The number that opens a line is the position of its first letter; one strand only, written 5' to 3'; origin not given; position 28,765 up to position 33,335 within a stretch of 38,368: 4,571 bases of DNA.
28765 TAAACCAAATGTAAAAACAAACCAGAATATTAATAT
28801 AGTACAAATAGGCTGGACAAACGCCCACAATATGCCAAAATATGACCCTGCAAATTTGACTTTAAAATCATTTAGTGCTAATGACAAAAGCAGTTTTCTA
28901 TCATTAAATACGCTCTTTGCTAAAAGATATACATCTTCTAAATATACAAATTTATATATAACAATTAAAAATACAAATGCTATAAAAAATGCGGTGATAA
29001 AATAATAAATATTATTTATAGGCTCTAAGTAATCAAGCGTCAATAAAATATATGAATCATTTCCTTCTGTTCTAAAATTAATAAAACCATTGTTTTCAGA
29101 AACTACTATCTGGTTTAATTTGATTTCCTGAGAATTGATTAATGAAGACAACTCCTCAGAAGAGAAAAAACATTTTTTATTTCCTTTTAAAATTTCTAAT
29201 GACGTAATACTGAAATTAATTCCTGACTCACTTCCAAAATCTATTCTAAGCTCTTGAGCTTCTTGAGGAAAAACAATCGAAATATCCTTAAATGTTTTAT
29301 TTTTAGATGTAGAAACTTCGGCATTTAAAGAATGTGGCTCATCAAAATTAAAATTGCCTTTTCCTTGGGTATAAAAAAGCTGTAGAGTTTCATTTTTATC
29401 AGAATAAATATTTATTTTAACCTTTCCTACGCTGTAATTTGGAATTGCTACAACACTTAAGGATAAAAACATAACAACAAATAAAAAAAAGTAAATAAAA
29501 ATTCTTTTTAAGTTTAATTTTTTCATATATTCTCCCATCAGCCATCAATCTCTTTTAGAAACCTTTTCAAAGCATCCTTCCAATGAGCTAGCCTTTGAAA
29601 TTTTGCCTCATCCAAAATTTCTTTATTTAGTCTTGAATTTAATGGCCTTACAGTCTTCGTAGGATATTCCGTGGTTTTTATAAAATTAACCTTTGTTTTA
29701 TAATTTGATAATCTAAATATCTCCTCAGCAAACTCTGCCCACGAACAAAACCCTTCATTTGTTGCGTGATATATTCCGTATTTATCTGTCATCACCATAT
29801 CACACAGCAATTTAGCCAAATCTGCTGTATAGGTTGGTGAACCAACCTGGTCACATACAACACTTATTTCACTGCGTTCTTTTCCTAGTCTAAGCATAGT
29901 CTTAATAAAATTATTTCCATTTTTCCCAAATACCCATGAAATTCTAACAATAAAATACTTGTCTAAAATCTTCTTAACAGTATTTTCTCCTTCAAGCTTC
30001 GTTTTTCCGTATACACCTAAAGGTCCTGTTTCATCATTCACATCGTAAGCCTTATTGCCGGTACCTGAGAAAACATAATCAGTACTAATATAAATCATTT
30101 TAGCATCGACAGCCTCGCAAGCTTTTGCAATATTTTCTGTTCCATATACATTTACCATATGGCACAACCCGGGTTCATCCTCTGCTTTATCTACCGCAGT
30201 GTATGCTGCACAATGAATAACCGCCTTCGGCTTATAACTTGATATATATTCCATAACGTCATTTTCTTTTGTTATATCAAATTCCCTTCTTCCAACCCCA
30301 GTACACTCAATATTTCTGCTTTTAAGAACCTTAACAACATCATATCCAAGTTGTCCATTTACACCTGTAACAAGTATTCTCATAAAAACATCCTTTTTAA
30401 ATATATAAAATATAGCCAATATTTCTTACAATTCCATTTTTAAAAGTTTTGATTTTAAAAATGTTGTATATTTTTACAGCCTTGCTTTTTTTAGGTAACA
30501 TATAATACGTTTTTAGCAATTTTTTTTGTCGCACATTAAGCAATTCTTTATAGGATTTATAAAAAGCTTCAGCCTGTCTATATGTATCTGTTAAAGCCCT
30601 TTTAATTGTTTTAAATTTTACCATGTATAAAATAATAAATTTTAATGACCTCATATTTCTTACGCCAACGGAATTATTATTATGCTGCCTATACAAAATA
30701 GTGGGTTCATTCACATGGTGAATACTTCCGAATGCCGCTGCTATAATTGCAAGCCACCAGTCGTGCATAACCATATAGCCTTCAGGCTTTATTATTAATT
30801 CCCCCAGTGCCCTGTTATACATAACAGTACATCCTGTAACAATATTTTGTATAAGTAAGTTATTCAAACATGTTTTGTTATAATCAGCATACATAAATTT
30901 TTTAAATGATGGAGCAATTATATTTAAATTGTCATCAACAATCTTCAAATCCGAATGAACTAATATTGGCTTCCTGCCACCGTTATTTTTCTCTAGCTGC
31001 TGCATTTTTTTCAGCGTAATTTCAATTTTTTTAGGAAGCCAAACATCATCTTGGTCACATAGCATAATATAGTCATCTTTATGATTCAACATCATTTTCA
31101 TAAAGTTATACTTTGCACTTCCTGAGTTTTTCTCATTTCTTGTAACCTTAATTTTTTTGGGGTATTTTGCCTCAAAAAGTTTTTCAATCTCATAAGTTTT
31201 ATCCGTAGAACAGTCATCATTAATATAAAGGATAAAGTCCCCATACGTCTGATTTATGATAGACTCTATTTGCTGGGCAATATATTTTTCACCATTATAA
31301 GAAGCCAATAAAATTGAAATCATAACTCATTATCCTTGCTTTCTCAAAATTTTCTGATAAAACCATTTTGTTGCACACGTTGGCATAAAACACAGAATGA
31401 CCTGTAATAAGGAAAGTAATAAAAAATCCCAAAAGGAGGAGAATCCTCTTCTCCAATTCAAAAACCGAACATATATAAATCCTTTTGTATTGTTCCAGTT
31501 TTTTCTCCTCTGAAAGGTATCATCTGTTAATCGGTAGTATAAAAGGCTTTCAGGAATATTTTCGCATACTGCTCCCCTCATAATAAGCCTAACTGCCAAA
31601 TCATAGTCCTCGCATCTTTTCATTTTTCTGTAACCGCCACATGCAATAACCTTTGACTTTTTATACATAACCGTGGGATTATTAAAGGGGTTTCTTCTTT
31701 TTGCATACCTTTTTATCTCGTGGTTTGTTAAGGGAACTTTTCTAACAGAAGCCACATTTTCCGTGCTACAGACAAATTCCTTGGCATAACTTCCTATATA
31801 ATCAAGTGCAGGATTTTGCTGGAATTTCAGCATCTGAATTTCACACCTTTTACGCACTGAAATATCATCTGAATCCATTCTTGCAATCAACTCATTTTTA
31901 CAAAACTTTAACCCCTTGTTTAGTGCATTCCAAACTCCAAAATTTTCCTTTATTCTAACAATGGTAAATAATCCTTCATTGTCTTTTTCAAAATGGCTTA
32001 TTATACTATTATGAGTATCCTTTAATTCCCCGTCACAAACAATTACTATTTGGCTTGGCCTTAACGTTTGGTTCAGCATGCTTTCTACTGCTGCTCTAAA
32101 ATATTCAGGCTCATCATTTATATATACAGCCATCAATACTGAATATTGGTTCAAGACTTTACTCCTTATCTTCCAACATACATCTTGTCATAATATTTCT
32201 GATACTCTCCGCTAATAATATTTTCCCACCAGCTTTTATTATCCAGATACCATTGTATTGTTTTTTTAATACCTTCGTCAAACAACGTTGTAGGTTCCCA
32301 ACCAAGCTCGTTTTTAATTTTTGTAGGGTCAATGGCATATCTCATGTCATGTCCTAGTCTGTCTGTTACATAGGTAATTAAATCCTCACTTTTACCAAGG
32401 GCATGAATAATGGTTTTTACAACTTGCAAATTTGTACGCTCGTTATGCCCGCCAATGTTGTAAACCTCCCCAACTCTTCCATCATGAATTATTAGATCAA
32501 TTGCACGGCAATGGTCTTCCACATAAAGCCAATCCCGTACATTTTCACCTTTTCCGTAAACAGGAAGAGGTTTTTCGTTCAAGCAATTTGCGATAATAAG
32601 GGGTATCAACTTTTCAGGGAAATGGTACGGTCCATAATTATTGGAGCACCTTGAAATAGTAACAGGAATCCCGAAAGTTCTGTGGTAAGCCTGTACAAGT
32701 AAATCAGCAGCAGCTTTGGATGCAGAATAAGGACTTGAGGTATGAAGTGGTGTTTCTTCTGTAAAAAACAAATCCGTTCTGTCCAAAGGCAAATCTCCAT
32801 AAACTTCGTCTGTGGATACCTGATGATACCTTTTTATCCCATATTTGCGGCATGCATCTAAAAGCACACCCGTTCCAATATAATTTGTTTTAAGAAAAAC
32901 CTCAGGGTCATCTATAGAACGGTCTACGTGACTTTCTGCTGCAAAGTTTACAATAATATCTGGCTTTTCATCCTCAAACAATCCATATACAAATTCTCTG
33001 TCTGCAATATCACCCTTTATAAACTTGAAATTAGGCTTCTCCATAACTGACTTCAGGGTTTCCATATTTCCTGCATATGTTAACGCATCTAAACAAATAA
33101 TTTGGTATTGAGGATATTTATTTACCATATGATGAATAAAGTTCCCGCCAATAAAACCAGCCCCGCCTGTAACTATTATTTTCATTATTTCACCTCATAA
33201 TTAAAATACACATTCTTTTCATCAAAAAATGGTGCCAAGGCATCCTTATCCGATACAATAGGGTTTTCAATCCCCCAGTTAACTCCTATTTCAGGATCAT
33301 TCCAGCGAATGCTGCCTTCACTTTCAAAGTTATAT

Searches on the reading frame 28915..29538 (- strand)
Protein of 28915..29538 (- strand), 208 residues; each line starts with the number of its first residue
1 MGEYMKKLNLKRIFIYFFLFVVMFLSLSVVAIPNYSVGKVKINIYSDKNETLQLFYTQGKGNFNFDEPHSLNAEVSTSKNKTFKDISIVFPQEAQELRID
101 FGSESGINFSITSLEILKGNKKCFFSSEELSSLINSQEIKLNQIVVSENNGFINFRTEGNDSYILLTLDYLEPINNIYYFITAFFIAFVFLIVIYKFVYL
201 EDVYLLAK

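Call 42: search_protein_families(library=pfam, proteins=[window:28915-29538:-], max_evalue=10)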
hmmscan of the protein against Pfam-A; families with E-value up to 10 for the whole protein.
seq(208 aa): 1 family
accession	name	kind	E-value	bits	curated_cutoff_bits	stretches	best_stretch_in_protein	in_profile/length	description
PF11974.14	bMG3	-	0.06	13.8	34.9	1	36-70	27-61/103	Bacterial alpha-2-macroglobulin MG3 domain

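Call 63: find_homologous_proteins(query=window:28915-29538:-, max_evalue=0.01)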
Query seq(208 aa) (208 aa): 1 proteins with E <= 0.01 among 153 candidates.
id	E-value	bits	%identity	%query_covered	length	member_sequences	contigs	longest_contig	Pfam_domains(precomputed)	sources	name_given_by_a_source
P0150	1.7e-74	268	72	89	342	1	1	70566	-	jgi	jgi:teichoic acid transport system permease protein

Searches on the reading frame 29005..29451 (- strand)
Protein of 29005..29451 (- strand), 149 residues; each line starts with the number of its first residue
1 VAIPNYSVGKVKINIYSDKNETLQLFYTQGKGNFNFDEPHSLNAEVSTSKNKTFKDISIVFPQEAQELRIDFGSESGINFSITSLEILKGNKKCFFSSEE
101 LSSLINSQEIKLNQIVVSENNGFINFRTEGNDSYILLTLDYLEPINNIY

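Call 92: search_protein_representatives(protein=window:29005-29451:-)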
Query: 149 residues. Proteins with E-value up to 0.001 (for the whole library): 7; up to 1e-10: 0; up to 1e-30: 0. The best 7 are listed.
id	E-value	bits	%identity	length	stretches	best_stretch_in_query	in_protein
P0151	2.1e-06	44.1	28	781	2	10-134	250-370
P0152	2.3e-06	44.0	32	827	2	14-141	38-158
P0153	3.6e-06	43.4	30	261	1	16-136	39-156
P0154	8.6e-05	38.9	30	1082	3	9-149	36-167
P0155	2.0e-04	37.7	38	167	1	11-135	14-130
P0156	3.1e-04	37.1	24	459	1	10-145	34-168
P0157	3.9e-04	36.8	31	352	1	12-113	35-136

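Call 93: search_protein_families(library=pfam, proteins=[P0151, P0152, P0153, P0154, P0155, P0156, P0157], max_evalue=0.001)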
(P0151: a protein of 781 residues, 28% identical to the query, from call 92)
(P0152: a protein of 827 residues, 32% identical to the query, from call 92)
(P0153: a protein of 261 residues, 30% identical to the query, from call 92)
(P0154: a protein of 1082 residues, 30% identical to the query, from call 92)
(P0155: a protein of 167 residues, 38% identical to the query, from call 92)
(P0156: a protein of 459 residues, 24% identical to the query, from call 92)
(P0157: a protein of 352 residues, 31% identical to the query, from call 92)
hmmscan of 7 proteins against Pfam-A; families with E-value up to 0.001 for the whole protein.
P0151 (781 aa): 2 families
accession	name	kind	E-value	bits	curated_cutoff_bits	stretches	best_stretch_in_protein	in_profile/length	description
PF16822.11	ALGX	-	5.1e-23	82.5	26.5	1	509-681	1-168/268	SGNH hydrolase-like domain, acetyltransferase AlgX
PF14286.12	DHHW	-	1.5e-05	24.9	25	0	561-666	177-279/385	DHHW protein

P0152 (827 aa): 0 families

P0153 (261 aa): 0 families

P0154 (1082 aa): 0 families

P0155 (167 aa): 0 families

P0156 (459 aa): 1 family
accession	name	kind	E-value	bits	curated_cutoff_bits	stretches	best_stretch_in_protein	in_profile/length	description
PF01061.29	ABC2_membrane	-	4.5e-16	59.5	26.9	1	211-417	3-210/211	ABC-2 type transporter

P0157 (352 aa): 0 families

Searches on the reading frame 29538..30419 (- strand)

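Call 5: search_protein_families(library=pfam, proteins=[window:29538-30419:-], max_evalue=0.01)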
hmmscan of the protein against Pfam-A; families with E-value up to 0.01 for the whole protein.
window:29538-30419:- (293 aa): 6 families
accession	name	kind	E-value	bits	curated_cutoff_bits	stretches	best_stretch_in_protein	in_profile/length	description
PF04321.23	RmlD_sub_bind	-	3.9e-101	338.4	27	1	13-291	1-285/287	RmlD substrate binding domain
PF01370.27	Epimerase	-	5.7e-27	95.1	20.9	1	15-187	1-201/240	NAD dependent epimerase/dehydratase family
PF16363.11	GDP_Man_Dehyd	-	4.5e-15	56.4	27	1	47-160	59-176/332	GDP-mannose 4,6 dehydratase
PF02719.21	Polysacc_synt_2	-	2.6e-11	43.7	20.2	1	48-116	62-131/293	Polysaccharide biosynthesis protein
PF01073.25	3Beta_HSD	-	7.7e-09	35.4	22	1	45-203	50-223/280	3-beta hydroxysteroid dehydrogenase/isomerase family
PF07993.18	NAD_binding_4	-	3.7e-08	33.3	20.1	1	65-167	90-211/258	Male sterility protein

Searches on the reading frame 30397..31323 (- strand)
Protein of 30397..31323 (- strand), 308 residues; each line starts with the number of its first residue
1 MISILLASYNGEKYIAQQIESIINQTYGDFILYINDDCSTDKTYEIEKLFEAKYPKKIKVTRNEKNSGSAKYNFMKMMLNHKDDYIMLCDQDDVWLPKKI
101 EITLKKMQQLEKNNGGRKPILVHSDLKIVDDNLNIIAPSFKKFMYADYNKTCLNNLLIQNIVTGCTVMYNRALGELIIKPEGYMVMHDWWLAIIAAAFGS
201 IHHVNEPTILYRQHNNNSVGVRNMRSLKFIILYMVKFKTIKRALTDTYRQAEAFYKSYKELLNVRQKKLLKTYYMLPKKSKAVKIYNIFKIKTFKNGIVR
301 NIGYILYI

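Call 5: search_protein_families(library=pfam, proteins=[window:30397-31323:-], max_evalue=0.01)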
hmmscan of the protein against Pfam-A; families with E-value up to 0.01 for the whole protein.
window:30397-31323:- (308 aa): 2 families
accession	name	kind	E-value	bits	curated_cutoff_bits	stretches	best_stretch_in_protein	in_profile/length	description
PF00535.33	Glycos_transf_2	-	1.5e-21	77.5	23.3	1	3-120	1-118/168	Glycosyl transferase family 2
PF13641.12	Glyco_tranf_2_3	-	4.7e-10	40.3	27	1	2-107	3-111/230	Glycosyltransferase like family 2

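Call 73: search_protein_families(library=ncbifam, proteins=[window:30397-31323:-], max_evalue=0.001)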
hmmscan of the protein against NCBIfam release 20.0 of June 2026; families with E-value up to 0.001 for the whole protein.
window:30397-31323:- (308 aa): 11 families
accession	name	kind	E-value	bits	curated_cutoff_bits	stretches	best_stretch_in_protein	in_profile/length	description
NF047683.1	TeichurnBiosyTuaG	equivalog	4.3e-20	72.4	400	1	2-220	8-211/252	teichuronic acid biosynthesis protein TuaG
NF053739.1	GlytfEpsEBac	equivalog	2.8e-19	69.2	450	1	2-112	3-109/265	glycosyltransferase EpsE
NF007453.0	PRK10018.1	equivalog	1.7e-12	47.6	382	1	1-112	7-116/280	colanic acid biosynthesis glycosyltransferase WcaA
TIGR04017.1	WcaA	equivalog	3e-12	46.8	495.75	1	1-112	6-115/279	colanic acid biosynthesis glycosyltransferase WcaA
NF007482.0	PRK10073.1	equivalog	2.5e-11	43.2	423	1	2-101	8-104/334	glycosyltransferase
NF050050.1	ProtGlycPglI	equivalog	7.4e-11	42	500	1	2-109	4-110/306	GalNAc(5)-diNAcBac-PP-undecaprenol beta-1,3-glucosyltransferase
TIGR03937.1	PgaC_IcaA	equivalog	3.5e-09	36.1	422.3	1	1-109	46-152/407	poly-beta-1,6-N-acetyl-D-glucosamine synthase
NF041875.1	EPS_EpsD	equivalog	6.3e-05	22.5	370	1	2-98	1-95/325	exopolysaccharide biosynthesis glycosyltransferase EpsD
NF038299.1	EPS_HpsN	equivalog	9.2e-05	21.5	425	1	1-100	2-98/317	hormogonium polysaccharide biosynthesis glycosyltransferase HpsN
NF038302.1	EPS_HpsE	equivalog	0.00016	20.7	300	1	2-96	3-100/307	hormogonium polysaccharide biosynthesis glycosyltransferase HpsE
TIGR03469.1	HpnB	hypoth_equivalog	0.00047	19.3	379.25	1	8-110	52-163/386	hopene-associated glycosyltransferase HpnB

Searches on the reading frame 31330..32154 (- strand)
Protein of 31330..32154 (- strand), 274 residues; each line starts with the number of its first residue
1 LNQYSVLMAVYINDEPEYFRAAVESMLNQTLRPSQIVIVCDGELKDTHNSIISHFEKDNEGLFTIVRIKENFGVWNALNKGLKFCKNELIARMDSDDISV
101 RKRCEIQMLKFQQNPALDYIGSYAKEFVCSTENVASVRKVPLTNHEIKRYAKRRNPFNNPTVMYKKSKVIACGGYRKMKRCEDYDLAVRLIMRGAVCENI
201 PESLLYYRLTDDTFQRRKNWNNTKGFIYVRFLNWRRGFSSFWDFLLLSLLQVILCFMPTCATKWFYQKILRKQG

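Call 5: search_protein_families(library=pfam, proteins=[window:31330-32154:-], max_evalue=0.01)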
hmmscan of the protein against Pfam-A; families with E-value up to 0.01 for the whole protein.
window:31330-32154:- (274 aa): 4 families
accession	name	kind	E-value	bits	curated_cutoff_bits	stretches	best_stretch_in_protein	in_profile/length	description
PF00535.33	Glycos_transf_2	-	1.1e-19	71.5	23.3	1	5-159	1-148/168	Glycosyl transferase family 2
PF10111.15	Glyco_tranf_2_2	-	3.5e-06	27.2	27.3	1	5-226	1-228/276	Glycosyltransferase like family 2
PF13641.12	Glyco_tranf_2_3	-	0.00062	20.3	27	1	14-194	11-198/230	Glycosyltransferase like family 2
PF13632.12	Glyco_trans_2_3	-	0.0012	19.1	27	1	182-253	98-176/198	Glycosyl transferase family group 2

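Call 73: search_protein_families(library=ncbifam, proteins=[window:31330-32154:-], max_evalue=0.001)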
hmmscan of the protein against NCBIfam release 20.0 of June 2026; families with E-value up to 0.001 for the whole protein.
window:31330-32154:- (274 aa): 8 families
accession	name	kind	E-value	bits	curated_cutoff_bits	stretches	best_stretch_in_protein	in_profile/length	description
NF053739.1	GlytfEpsEBac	equivalog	2e-26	92.6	450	1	4-268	3-261/265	glycosyltransferase EpsE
NF041394.1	GtaseAglG_Halo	equivalog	3.6e-12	46.2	440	1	4-130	3-126/304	glucosyl-dolichyl phosphate glucuronosyltransferase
NF047683.1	TeichurnBiosyTuaG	equivalog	1.3e-11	44.7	400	1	17-244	19-240/252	teichuronic acid biosynthesis protein TuaG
NF007482.0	PRK10073.1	equivalog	1e-09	37.8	423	1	2-128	6-126/334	glycosyltransferase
TIGR03937.1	PgaC_IcaA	equivalog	7.2e-09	35.1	422.3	1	4-117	47-156/407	poly-beta-1,6-N-acetyl-D-glucosamine synthase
TIGR03965.1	mycofact_glyco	equivalog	1.3e-07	30.9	280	1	6-203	76-276/467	mycofactocin biosynthesis glycosyltransferase MftF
NF041875.1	EPS_EpsD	equivalog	5.1e-07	29.4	370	1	5-208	2-207/325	exopolysaccharide biosynthesis glycosyltransferase EpsD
NF050050.1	ProtGlycPglI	equivalog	0.00011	21.6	500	1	3-110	3-107/306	GalNAc(5)-diNAcBac-PP-undecaprenol beta-1,3-glucosyltransferase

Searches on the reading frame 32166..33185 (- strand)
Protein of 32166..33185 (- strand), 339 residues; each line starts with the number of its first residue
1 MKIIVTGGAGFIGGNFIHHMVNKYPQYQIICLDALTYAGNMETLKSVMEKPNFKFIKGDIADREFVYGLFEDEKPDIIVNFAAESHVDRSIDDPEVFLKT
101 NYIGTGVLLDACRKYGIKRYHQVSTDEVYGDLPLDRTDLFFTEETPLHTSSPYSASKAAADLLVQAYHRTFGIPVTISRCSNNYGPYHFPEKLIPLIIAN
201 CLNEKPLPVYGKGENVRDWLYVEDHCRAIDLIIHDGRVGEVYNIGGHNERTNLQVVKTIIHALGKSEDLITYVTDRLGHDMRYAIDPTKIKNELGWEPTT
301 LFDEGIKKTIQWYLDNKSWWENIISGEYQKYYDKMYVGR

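Call 15: search_protein_families(library=pfam, proteins=[window:32166-33185:-], max_evalue=0.001)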
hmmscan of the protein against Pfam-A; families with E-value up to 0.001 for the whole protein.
window:32166-33185:- (339 aa): 7 families
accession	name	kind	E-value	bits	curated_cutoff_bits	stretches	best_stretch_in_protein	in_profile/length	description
PF16363.11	GDP_Man_Dehyd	-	4e-89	299.8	27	1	4-309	1-332/332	GDP-mannose 4,6 dehydratase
PF01370.27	Epimerase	-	4e-69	233.1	20.9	1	3-245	1-240/240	NAD dependent epimerase/dehydratase family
PF01073.25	3Beta_HSD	-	2.6e-17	63.2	22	1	4-225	1-221/280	3-beta hydroxysteroid dehydrogenase/isomerase family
PF02719.21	Polysacc_synt_2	-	2.6e-14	53.5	20.2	1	3-127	1-130/293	Polysaccharide biosynthesis protein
PF07993.18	NAD_binding_4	-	4.6e-14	52.6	20.1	1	5-182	1-206/258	Male sterility protein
PF04321.23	RmlD_sub_bind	-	1.1e-13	51.4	27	1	1-171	1-143/287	RmlD substrate binding domain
PF13460.12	NAD_binding_10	-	0.00065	20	27.2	1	38-165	26-132/184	NAD(P)H-binding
